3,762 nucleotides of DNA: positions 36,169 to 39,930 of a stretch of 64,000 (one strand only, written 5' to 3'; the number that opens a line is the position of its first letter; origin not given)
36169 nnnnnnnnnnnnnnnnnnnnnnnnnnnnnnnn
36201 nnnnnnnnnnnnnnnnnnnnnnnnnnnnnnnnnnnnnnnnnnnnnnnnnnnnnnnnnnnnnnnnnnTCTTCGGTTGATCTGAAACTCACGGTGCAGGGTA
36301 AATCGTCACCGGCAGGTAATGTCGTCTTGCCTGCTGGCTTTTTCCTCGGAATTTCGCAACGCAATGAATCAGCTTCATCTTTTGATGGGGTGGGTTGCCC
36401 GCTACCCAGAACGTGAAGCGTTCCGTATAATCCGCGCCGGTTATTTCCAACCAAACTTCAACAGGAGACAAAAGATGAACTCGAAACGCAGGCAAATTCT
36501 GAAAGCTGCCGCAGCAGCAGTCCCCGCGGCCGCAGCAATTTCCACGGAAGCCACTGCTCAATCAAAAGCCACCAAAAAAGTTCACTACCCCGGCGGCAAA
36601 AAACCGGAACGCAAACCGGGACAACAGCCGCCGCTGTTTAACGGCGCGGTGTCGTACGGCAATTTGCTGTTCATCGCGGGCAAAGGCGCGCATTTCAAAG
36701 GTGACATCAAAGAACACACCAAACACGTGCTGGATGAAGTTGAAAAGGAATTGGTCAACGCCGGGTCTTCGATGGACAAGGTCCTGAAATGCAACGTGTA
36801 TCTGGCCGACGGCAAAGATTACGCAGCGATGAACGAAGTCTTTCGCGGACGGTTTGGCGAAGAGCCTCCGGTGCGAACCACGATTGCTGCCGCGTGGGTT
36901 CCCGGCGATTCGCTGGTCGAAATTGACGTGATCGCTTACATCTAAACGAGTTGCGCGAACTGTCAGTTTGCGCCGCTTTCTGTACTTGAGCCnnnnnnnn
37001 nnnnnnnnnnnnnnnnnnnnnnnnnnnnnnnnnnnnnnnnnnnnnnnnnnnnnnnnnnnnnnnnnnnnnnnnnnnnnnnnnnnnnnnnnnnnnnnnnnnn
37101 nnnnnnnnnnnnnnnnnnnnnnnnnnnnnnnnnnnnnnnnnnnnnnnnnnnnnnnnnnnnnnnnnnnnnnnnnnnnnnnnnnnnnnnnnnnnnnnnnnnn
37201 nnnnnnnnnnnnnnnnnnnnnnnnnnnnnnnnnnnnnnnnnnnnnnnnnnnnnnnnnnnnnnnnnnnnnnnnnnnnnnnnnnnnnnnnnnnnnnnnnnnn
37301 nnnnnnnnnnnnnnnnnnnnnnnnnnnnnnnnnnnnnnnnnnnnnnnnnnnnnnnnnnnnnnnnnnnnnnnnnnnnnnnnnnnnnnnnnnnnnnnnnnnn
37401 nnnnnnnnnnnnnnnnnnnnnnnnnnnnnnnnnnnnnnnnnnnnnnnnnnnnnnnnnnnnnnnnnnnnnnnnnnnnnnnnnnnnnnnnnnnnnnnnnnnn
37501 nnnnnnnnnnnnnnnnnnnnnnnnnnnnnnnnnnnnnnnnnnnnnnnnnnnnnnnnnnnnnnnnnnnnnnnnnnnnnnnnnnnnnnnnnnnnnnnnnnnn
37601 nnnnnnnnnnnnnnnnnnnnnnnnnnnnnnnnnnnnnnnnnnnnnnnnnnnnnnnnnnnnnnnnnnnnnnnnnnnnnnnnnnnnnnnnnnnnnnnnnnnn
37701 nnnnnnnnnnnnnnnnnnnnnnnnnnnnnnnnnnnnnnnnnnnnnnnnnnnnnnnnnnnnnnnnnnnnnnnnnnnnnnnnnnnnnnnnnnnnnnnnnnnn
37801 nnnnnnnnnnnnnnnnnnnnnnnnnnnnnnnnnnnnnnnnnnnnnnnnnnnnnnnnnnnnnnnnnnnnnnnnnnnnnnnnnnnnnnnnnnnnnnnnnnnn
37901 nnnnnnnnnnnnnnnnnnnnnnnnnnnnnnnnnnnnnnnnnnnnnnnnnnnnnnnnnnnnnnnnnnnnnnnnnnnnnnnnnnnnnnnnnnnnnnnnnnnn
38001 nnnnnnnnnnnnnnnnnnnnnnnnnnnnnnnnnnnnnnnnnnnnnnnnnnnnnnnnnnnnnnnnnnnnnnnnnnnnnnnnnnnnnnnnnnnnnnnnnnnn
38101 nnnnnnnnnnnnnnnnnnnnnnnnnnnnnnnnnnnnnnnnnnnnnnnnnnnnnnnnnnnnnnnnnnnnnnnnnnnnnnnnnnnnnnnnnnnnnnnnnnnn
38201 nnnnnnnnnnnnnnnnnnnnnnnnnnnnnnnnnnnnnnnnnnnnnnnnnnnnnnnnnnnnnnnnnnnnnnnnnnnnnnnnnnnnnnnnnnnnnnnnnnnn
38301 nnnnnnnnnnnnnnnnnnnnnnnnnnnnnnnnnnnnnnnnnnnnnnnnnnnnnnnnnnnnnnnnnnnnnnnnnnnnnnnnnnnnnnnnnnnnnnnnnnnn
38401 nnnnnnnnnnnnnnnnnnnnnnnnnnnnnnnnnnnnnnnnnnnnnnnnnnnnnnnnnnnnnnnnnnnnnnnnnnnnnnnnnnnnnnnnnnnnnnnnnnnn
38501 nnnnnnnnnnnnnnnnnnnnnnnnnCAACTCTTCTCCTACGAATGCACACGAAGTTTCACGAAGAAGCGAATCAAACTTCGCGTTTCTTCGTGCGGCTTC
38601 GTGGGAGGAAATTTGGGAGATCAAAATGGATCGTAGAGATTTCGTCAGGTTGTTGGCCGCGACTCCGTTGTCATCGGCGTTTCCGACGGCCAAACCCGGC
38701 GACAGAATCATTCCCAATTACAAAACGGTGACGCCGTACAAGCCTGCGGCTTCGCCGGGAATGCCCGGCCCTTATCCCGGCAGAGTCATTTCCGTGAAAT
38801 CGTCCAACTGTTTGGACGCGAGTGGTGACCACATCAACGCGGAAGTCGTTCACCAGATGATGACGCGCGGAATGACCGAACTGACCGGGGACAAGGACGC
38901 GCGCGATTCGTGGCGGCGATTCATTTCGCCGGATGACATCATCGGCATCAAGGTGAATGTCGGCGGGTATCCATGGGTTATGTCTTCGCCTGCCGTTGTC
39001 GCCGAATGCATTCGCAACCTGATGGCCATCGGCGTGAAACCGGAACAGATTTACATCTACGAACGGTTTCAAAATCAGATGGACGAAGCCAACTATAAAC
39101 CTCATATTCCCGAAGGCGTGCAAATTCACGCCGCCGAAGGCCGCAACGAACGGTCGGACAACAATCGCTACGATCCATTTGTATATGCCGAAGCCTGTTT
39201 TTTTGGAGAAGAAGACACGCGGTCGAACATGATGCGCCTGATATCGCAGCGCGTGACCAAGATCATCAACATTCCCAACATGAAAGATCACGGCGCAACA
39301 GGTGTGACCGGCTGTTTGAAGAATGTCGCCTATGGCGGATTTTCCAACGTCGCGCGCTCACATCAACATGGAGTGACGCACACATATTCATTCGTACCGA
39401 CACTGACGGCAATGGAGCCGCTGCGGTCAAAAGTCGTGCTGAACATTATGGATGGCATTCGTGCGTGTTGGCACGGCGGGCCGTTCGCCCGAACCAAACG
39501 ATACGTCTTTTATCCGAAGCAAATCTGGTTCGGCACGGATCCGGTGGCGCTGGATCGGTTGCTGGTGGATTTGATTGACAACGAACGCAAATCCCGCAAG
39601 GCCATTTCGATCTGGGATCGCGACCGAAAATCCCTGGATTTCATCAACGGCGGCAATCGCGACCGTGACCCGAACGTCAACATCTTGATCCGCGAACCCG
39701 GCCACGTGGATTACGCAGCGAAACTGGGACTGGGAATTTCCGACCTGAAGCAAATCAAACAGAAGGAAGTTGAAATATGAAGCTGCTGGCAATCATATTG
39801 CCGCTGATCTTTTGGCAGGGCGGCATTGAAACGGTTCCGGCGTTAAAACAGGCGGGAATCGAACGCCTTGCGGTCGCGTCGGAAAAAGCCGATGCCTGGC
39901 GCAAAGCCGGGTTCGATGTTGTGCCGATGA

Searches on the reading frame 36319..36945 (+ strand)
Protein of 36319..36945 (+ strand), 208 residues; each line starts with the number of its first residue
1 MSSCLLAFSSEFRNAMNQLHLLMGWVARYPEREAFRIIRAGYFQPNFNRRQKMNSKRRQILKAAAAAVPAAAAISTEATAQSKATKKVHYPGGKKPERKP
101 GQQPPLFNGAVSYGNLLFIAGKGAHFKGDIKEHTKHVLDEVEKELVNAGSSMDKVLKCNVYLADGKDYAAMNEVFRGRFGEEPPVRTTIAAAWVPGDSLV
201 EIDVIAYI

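Call 68: search_protein_families(library=pfam, proteins=[window:36319-36945:+], max_evalue=0.0001)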
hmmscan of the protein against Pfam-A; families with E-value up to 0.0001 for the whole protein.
window:36319-36945:+ (208 aa): 1 family
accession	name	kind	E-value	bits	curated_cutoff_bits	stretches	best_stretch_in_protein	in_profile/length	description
PF01042.26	Ribonuc_L-PSP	-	1.9e-22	79.9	27.3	1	107-207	11-120/121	Endoribonuclease L-PSP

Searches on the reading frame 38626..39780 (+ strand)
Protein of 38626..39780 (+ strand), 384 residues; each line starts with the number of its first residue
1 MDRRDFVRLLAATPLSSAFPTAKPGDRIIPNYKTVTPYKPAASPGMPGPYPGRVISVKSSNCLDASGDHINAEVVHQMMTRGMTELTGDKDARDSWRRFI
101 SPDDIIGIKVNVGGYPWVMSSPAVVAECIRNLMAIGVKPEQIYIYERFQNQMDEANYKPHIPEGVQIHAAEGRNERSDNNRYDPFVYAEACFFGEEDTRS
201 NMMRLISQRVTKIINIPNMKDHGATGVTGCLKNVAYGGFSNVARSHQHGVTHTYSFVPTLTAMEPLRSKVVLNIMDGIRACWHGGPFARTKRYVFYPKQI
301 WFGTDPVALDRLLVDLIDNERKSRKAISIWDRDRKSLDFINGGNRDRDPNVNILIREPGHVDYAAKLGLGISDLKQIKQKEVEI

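Call 68: search_protein_families(library=pfam, proteins=[window:38626-39780:+], max_evalue=0.0001)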
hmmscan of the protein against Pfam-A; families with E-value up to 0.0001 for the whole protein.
window:38626-39780:+ (384 aa): 1 family
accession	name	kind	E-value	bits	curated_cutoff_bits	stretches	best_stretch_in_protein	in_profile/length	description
PF04015.17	DUF362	-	7.6e-19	69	24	1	107-314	2-199/200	Domain of unknown function (DUF362)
